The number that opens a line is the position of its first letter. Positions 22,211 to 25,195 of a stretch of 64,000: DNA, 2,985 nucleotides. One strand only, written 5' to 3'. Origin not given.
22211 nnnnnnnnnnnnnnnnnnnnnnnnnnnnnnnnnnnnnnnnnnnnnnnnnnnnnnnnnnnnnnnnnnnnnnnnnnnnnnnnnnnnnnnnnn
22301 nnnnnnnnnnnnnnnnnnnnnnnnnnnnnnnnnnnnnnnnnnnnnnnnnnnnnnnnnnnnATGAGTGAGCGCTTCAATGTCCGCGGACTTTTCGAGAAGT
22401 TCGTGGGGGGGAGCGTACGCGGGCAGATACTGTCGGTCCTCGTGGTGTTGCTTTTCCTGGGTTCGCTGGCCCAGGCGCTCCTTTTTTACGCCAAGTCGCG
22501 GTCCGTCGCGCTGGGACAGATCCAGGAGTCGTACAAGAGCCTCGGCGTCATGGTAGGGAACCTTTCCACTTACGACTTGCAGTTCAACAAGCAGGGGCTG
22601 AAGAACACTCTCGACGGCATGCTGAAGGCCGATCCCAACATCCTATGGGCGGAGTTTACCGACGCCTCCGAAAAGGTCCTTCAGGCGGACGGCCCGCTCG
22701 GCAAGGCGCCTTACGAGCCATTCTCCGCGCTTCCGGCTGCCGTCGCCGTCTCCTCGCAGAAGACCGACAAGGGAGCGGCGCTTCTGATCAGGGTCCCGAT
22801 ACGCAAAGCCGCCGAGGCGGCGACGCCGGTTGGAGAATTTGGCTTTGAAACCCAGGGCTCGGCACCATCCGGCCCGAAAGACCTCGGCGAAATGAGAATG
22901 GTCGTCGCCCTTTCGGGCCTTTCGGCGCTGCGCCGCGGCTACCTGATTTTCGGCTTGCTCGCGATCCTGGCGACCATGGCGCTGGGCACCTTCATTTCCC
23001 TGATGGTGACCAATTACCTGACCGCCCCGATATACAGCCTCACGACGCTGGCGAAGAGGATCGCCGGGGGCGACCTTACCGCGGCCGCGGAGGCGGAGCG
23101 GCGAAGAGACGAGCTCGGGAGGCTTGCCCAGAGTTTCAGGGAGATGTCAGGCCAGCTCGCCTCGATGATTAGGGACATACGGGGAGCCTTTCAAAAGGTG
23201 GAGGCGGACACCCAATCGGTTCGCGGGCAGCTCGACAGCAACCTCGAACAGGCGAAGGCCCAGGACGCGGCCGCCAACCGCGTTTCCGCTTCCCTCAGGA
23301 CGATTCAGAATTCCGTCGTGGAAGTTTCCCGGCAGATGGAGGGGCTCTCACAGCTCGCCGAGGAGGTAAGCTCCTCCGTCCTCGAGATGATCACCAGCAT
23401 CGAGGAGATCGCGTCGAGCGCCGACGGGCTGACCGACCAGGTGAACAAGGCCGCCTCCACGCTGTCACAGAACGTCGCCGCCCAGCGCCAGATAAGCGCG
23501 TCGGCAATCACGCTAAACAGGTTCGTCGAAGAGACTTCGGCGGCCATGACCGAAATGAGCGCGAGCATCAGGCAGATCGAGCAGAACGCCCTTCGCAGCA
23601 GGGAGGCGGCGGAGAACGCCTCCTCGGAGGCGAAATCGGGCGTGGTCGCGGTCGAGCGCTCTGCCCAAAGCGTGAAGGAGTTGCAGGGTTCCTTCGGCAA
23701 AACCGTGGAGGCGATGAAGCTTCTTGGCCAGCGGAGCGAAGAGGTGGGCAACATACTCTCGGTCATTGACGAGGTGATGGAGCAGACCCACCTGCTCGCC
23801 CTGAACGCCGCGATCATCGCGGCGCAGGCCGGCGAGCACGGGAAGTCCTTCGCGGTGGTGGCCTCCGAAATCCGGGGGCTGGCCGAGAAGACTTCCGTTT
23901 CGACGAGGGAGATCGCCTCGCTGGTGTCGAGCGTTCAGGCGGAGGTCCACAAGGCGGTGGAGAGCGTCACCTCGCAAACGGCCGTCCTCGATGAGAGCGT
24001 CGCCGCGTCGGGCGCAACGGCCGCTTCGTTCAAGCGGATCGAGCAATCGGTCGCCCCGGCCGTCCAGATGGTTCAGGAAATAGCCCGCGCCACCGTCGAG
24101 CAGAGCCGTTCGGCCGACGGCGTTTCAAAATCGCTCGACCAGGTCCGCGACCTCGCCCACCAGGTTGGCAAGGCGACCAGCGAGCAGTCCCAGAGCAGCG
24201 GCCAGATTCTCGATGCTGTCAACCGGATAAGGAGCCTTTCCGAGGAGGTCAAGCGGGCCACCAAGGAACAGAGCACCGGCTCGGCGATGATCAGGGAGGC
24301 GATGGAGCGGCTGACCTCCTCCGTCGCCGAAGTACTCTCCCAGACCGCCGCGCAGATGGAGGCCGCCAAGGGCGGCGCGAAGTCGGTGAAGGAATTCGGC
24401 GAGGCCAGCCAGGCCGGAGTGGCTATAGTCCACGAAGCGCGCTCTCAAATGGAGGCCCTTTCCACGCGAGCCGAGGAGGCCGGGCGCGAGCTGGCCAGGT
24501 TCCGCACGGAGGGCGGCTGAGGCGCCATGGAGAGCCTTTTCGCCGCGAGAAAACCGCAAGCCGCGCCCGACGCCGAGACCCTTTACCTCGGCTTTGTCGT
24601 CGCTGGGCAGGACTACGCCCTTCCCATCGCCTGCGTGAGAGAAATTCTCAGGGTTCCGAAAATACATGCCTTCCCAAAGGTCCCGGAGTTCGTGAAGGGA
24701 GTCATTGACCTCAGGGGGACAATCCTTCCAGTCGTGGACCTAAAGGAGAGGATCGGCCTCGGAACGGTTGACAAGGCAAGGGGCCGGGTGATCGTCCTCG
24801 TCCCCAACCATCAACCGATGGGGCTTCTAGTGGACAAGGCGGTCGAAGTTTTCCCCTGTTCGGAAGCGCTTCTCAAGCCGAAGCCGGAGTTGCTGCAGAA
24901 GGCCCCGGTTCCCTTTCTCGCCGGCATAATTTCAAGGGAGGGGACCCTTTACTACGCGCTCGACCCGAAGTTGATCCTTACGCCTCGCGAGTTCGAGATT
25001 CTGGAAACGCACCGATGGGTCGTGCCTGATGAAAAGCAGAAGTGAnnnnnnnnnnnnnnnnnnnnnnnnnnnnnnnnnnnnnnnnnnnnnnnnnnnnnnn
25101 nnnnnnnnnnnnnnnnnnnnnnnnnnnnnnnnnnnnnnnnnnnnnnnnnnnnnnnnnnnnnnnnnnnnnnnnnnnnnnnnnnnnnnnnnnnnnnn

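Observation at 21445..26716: Five-gene translationally coupled chemosensory operon ending in a DeoC-like protein and a flippase-like membrane protein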

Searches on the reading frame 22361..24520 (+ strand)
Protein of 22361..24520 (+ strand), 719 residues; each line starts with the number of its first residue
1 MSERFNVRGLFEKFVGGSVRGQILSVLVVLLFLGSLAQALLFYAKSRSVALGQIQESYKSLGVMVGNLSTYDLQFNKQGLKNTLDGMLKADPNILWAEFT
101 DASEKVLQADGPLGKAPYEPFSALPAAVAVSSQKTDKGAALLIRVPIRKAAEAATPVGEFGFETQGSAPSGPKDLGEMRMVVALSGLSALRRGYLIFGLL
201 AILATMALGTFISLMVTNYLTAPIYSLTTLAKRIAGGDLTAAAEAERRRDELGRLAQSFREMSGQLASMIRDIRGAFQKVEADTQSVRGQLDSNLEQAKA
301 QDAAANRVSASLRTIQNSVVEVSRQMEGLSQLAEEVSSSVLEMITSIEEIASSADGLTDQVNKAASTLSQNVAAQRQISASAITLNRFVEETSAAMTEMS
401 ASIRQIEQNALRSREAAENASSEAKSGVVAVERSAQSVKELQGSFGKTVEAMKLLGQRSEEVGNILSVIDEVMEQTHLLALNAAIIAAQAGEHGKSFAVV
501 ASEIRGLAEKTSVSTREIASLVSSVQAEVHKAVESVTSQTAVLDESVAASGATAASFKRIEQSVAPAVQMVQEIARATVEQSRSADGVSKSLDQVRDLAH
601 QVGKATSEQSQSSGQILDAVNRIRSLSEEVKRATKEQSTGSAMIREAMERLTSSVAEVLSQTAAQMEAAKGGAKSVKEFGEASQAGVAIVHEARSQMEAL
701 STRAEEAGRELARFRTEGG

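Call 3: search_protein_families(library=pfam, proteins=[window:22361-24520:+], max_evalue=0.1)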
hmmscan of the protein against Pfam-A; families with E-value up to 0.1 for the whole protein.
window:22361-24520:+ (719 aa): 7 families
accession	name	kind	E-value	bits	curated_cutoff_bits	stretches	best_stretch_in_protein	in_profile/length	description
PF00015.26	MCPsignal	-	6.1e-40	137.3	34.6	2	416-597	3-170/172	Methyl-accepting chemotaxis protein (MCP) signalling domain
PF00672.30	HAMP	-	7.7e-11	42.6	25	1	216-266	2-51/53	HAMP domain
PF06103.16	DUF948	-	0.0002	21.9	37.2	1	319-386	21-88/89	Bacterial protein of unknown function (DUF948)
PF18595.6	Nuf2_DHR10-like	-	0.00082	19.9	28.4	1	533-631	4-102/117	Nuf2, DHR10-like domain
PF10498.14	IFT57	-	0.0026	17.2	40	1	255-341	234-320/360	Intra-flagellar transport protein 57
PF07889.17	DUF1664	-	0.011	16.2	34.6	0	255-336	39-120/124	Protein of unknown function (DUF1664)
PF10157.14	BORCS6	-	0.073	13.7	35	0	521-602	8-90/101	BLOC-1-related complex sub-unit 6 C-terminal helix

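Call 4: search_protein_families(library=ncbifam, proteins=[window:22361-24520:+], max_evalue=0.1)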
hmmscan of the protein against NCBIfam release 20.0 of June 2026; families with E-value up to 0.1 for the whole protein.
window:22361-24520:+ (719 aa): 17 families
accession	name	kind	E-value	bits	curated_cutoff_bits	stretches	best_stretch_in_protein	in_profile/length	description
NF058645.1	MCPCtpMPsAe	equivalog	1.4e-30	106.6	900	2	360-628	282-554/558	methyl-accepting chemotaxis protein CtpM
NF041847.1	transduc_aer2_vibrio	equivalog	4.2e-23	81.5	1200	1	329-612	486-734/804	aerotaxis transducer Aer2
NF047851.1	MCPCitTducer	equivalog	3.2e-22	79.3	900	2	308-623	224-507/553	methyl-accepting chemotaxis citrate transducer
NF011615.0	PRK15041.1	equivalog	1.9e-21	76.4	947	2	321-599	242-484/554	methyl-accepting chemotaxis protein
NF011622.0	PRK15048.1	equivalog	5.4e-20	72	900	2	372-601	276-484/553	methyl-accepting chemotaxis protein II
NF050802.1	AspChtxCcaA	equivalog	5.3e-19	68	1300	1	427-577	537-690/700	aspartate chemotaxis receptor CcaA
NF007309.0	PRK09793.1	equivalog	5.8e-16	58.5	903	1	387-608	296-489/533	methyl-accepting chemotaxis protein IV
TIGR02168.1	SMC_prok_B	equivalog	6.3e-08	30.8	567.35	2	243-475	277-509/1181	chromosome segregation protein SMC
NF053592.1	HK_near_YfiR_like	equivalog_domain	1.9e-07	30.9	194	1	187-264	142-219/223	sensor histidine kinase, YfiR-like protein-associated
NF045900.1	HisKinCpxALeg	equivalog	4.2e-07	29.1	800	1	204-357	160-319/451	two-component system sensor histidine kinase CpxA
NF012226.0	AdeS_HK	equivalog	1.7e-05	24.1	500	1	196-271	60-136/353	two-component sensor histidine kinase AdeS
NF043078.1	MMSYN1_0168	equivalog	4.2e-05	22.4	800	1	484-667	70-251/649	oligopeptide ABC transporter ATP-binding protein OppF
NF007007.0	PRK09470.1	equivalog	5.9e-05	22.1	486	1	200-271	172-243/463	envelope stress sensor histidine kinase CpxA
TIGR02169.1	SMC_prok_A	equivalog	0.00029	18.6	729.4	1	244-420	774-951/1165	chromosome segregation protein SMC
TIGR04527.1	mycoplas_twoTM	subfamily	0.00041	20.1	125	1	261-408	47-175/248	MG_279/MG_280 family protein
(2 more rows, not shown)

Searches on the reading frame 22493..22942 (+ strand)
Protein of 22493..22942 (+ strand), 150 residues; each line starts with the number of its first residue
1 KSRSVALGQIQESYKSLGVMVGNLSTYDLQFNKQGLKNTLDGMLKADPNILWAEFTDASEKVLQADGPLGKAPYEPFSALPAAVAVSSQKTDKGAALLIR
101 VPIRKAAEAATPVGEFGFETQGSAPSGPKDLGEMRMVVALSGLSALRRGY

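Call 54: search_protein_families(library=pfam, proteins=[window:22493-22942:+], max_evalue=10)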
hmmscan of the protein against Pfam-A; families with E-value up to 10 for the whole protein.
seq(150 aa): 0 families

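Call 60: search_solved_structures(query=A4, max_evalue=10, show_alignments=2)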
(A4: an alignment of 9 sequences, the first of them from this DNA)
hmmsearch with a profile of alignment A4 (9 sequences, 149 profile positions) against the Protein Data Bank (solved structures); distinct sequences matched with E-value up to 10: 0.

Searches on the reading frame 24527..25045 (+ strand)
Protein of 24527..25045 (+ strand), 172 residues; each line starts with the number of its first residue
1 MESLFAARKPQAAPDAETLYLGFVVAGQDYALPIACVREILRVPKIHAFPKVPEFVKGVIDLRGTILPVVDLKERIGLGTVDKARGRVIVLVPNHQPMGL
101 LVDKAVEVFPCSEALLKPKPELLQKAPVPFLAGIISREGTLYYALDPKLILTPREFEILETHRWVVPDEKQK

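Call 3: search_protein_families(library=pfam, proteins=[window:24527-25045:+], max_evalue=0.1)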
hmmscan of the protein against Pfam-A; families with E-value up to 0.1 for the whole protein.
window:24527-25045:+ (172 aa): 1 family
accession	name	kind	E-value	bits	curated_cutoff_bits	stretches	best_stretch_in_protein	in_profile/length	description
PF01584.24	CheW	-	3.7e-32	111.3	23.5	1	20-152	2-135/138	CheW-like domain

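Call 4: search_protein_families(library=ncbifam, proteins=[window:24527-25045:+], max_evalue=0.1)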
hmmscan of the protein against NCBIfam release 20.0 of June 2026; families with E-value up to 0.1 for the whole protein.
window:24527-25045:+ (172 aa): 1 family
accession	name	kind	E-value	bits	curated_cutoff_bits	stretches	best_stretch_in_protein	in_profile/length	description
NF007903.0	PRK10612.1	equivalog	4.8e-13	49.2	260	1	18-160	17-160/167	chemotaxis protein CheW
